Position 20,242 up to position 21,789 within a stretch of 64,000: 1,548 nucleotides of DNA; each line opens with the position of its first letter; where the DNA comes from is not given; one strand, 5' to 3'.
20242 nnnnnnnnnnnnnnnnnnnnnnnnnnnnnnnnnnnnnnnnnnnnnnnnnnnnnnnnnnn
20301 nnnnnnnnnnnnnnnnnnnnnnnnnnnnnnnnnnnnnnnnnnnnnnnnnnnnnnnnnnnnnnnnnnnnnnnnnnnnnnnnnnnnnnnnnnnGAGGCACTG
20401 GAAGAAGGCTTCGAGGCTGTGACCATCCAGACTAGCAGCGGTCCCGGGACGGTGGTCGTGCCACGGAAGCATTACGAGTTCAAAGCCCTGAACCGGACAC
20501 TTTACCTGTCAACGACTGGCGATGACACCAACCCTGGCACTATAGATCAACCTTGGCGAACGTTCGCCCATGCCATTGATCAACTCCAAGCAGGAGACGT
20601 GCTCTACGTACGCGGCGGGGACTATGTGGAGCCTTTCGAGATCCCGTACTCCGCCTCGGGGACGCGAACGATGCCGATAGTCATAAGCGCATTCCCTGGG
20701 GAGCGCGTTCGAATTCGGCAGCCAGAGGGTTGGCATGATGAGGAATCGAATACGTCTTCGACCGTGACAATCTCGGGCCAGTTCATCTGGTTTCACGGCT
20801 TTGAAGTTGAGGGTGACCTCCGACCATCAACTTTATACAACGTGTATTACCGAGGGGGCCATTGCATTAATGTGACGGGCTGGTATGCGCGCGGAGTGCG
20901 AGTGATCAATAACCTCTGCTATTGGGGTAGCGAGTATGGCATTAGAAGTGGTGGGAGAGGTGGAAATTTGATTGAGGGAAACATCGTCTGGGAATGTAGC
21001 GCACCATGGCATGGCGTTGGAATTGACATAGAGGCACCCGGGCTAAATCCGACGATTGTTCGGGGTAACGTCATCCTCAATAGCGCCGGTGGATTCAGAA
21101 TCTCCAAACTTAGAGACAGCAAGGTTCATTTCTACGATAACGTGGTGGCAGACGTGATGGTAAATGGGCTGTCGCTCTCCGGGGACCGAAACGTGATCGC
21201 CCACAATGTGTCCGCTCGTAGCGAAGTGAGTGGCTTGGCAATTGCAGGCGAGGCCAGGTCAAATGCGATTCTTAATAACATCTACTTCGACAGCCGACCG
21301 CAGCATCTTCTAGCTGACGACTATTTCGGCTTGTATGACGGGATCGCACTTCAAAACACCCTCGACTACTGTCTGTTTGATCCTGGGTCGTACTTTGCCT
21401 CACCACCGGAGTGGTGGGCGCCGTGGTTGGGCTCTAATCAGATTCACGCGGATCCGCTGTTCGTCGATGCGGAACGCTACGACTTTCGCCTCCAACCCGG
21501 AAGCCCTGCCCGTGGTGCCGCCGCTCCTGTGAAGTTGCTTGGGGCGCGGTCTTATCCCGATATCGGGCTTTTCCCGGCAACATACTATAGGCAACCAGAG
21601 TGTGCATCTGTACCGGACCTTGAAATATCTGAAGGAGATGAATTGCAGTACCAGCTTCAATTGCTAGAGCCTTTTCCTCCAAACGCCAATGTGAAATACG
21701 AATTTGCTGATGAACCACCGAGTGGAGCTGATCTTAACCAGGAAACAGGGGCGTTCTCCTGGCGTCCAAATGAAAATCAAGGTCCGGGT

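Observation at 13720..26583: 12.9-kb single ORF encoding a ~4,290-aa secreted mosaic of sugar-binding, adhesin-type and enzyme-like modules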

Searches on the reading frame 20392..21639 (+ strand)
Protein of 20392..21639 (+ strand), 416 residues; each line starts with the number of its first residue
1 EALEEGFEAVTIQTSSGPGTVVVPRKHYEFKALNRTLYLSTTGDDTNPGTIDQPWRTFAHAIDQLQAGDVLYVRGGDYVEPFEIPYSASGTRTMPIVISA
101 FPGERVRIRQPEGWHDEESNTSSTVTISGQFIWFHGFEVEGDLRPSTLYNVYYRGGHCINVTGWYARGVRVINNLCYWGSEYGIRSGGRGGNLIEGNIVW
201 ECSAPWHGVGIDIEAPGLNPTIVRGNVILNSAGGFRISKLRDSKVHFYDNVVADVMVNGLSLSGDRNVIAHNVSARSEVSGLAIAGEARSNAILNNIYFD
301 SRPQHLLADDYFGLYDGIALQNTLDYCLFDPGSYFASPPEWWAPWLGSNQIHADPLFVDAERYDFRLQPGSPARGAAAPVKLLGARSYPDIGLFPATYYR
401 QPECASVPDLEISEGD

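Call 10: search_protein_families(library=pfam, proteins=[window:20392-21639:+], max_evalue=1)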
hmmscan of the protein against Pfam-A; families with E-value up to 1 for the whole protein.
window:20392-21639:+ (416 aa): 5 families
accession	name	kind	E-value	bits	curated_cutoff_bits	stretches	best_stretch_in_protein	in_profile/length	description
PF13229.12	Beta_helix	-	3.8e-10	40.1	25.9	2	130-251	40-157/158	Right handed beta helix region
PF05048.19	NosD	-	1.6e-08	34.7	23.6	1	161-302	41-173/212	Periplasmic copper-binding protein (NosD)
PF22842.2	Pel9A-like_beta_helix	-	1.3e-06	28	25.2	1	32-82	6-56/370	Pel9A-like, right handed beta helix region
PF07602.17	DUF1565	-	2e-05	24.5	20.3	1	42-80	2-40/257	Protein of unknown function (DUF1565)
PF14592.12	Chondroitinas_B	-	0.00072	19.1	24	1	58-108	7-56/426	Chondroitinase B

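Call 16: search_solved_structures(query=window:20392-21639:+, max_evalue=10, show_alignments=2)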
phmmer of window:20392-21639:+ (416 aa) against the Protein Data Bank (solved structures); distinct sequences matched with E-value up to 10: 5.
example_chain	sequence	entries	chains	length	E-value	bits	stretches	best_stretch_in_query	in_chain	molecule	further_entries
5olq_A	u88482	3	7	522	1.6e-06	30.7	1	34-88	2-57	Rhamnogalacturonan lyase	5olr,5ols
6kqs_A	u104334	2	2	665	0.00052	22.4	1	40-111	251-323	lacto-N-biosidase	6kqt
3vst_A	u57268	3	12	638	0.021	17.1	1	38-121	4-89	Xylosidase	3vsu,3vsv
7o78_A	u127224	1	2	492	0.05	15.9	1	61-106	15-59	Polysaccharide lyase from Pseudopedobacter saltans, Pedsa3807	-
9rx2_A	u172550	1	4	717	0.14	14.4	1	344-375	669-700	Parallel beta-helix repeat protein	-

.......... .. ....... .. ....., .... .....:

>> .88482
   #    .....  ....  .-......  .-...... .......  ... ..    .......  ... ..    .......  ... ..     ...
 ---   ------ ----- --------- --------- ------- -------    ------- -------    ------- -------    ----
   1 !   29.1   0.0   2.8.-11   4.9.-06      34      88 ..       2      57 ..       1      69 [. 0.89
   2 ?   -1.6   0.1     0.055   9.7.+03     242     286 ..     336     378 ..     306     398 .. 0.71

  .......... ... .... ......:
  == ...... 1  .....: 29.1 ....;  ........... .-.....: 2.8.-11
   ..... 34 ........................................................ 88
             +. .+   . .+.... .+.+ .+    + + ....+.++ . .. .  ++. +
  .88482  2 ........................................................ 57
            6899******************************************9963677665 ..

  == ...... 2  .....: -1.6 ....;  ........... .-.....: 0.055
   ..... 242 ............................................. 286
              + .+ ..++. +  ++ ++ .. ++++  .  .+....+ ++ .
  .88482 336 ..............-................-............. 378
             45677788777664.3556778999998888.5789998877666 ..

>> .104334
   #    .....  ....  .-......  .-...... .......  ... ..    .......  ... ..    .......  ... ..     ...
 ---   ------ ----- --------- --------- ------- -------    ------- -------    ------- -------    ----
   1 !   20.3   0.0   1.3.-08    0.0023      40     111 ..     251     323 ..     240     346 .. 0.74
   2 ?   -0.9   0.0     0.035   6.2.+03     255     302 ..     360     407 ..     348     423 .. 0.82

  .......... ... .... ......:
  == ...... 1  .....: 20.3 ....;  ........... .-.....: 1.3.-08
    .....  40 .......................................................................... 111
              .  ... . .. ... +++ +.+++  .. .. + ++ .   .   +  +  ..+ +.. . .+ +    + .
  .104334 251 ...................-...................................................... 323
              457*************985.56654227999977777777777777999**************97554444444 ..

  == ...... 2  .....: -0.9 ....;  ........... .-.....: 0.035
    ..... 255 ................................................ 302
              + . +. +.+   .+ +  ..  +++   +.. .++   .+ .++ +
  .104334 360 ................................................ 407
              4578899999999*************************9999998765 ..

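Call 22: find_homologous_proteins(query=window:20392-21639:+, max_evalue=0.001)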
Query window:20392-21639:+ (416 aa): 26 proteins with E <= 0.001 among 8000 candidates.
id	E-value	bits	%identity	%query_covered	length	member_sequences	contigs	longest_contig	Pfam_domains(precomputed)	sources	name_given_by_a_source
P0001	6.6e-13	67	47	23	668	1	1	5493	PF22842.4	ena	-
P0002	3.0e-12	64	57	16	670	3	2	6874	PF13229.13,PF22842.4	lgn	-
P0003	1.9e-11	62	46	16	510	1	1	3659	PF13229.13,PF07602.18,PF22842.4,PF05048.20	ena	-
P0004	9.5e-11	60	48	18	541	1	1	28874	PF13229.13,PF22842.4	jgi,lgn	jgi:hypothetical protein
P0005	3.7e-10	58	28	84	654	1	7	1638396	PF13229.13,PF24517.3,PF22842.4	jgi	jgi:hypothetical protein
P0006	4.8e-10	57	29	73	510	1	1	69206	PF13229.13,PF22842.4,PF05048.20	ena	-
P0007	9.5e-9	53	26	81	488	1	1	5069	PF13229.13,PF22842.4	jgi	jgi:hypothetical protein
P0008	2.8e-8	51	38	25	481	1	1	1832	PF13229.13,PF22842.4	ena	-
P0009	1.9e-7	49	26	84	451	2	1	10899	PF13229.13,PF22842.4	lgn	-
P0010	2.0e-7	49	23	83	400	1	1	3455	PF13229.13,PF22842.4,PF08480.17,PF05048.20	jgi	jgi:hypothetical protein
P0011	2.0e-7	49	38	29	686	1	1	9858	PF18962.8,PF22842.4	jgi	jgi:hypothetical protein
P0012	5.8e-7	47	26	43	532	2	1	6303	PF13229.13,PF18962.8,PF22842.4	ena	-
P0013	2.0e-6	45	43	17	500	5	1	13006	PF13229.13,PF18962.8,PF22842.4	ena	-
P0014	2.1e-6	45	43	17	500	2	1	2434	PF13229.13,PF18962.8,PF22842.4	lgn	-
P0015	2.9e-6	45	41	18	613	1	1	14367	PF13229.13,PF22842.4,PF05048.20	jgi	-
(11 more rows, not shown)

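Call 62: search_solved_structures(query=A3, max_evalue=1, show_alignments=4)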
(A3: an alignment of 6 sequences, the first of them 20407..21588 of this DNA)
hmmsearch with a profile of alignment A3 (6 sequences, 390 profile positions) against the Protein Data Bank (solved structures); distinct sequences matched with E-value up to 1: 21.
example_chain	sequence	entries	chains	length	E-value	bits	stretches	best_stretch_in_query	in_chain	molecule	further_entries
3vst_A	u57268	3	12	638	1.5e-09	40.7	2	32-113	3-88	Xylosidase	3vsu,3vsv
5olq_A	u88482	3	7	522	2.4e-09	40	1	29-139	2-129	Rhamnogalacturonan lyase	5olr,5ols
7o78_A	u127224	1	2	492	2.4e-08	36.8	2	56-99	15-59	Polysaccharide lyase from Pseudopedobacter saltans, Pedsa3807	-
6kqs_A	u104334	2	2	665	3.2e-08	36.4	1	30-257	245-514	lacto-N-biosidase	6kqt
1ru4_A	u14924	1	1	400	3.5e-05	26.3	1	28-293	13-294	Pectate lyase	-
9rx2_A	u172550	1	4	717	5.4e-05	25.7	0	148-214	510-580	Parallel beta-helix repeat protein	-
7dmk_A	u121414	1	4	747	0.00012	24.5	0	51-93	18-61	BcAlyPL6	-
1dbg_A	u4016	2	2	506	0.012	18.1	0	181-268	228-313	CHONDROITINASE B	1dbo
1ofl_A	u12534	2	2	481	0.014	17.8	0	181-268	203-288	CHONDROITINASE B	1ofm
6qps_A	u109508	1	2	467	0.028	16.8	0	177-270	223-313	Polysaccharide Lyase Family 6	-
9rkv_M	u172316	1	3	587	0.029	16.8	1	36-78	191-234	Putative tail fiber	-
7o79_A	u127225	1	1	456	0.037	16.4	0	194-250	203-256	Poly(Beta-D-mannuronate) lyase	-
4ozy_A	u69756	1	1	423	0.45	12.8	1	209-292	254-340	Poly(beta-D-mannuronate) C5 epimerase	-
4ozz_A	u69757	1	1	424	0.45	12.8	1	209-292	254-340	Poly(beta-D-mannuronate) C5 epimerase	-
4nk6_A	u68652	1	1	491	0.49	12.7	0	209-298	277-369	Poly(beta-D-mannuronate) C5 epimerase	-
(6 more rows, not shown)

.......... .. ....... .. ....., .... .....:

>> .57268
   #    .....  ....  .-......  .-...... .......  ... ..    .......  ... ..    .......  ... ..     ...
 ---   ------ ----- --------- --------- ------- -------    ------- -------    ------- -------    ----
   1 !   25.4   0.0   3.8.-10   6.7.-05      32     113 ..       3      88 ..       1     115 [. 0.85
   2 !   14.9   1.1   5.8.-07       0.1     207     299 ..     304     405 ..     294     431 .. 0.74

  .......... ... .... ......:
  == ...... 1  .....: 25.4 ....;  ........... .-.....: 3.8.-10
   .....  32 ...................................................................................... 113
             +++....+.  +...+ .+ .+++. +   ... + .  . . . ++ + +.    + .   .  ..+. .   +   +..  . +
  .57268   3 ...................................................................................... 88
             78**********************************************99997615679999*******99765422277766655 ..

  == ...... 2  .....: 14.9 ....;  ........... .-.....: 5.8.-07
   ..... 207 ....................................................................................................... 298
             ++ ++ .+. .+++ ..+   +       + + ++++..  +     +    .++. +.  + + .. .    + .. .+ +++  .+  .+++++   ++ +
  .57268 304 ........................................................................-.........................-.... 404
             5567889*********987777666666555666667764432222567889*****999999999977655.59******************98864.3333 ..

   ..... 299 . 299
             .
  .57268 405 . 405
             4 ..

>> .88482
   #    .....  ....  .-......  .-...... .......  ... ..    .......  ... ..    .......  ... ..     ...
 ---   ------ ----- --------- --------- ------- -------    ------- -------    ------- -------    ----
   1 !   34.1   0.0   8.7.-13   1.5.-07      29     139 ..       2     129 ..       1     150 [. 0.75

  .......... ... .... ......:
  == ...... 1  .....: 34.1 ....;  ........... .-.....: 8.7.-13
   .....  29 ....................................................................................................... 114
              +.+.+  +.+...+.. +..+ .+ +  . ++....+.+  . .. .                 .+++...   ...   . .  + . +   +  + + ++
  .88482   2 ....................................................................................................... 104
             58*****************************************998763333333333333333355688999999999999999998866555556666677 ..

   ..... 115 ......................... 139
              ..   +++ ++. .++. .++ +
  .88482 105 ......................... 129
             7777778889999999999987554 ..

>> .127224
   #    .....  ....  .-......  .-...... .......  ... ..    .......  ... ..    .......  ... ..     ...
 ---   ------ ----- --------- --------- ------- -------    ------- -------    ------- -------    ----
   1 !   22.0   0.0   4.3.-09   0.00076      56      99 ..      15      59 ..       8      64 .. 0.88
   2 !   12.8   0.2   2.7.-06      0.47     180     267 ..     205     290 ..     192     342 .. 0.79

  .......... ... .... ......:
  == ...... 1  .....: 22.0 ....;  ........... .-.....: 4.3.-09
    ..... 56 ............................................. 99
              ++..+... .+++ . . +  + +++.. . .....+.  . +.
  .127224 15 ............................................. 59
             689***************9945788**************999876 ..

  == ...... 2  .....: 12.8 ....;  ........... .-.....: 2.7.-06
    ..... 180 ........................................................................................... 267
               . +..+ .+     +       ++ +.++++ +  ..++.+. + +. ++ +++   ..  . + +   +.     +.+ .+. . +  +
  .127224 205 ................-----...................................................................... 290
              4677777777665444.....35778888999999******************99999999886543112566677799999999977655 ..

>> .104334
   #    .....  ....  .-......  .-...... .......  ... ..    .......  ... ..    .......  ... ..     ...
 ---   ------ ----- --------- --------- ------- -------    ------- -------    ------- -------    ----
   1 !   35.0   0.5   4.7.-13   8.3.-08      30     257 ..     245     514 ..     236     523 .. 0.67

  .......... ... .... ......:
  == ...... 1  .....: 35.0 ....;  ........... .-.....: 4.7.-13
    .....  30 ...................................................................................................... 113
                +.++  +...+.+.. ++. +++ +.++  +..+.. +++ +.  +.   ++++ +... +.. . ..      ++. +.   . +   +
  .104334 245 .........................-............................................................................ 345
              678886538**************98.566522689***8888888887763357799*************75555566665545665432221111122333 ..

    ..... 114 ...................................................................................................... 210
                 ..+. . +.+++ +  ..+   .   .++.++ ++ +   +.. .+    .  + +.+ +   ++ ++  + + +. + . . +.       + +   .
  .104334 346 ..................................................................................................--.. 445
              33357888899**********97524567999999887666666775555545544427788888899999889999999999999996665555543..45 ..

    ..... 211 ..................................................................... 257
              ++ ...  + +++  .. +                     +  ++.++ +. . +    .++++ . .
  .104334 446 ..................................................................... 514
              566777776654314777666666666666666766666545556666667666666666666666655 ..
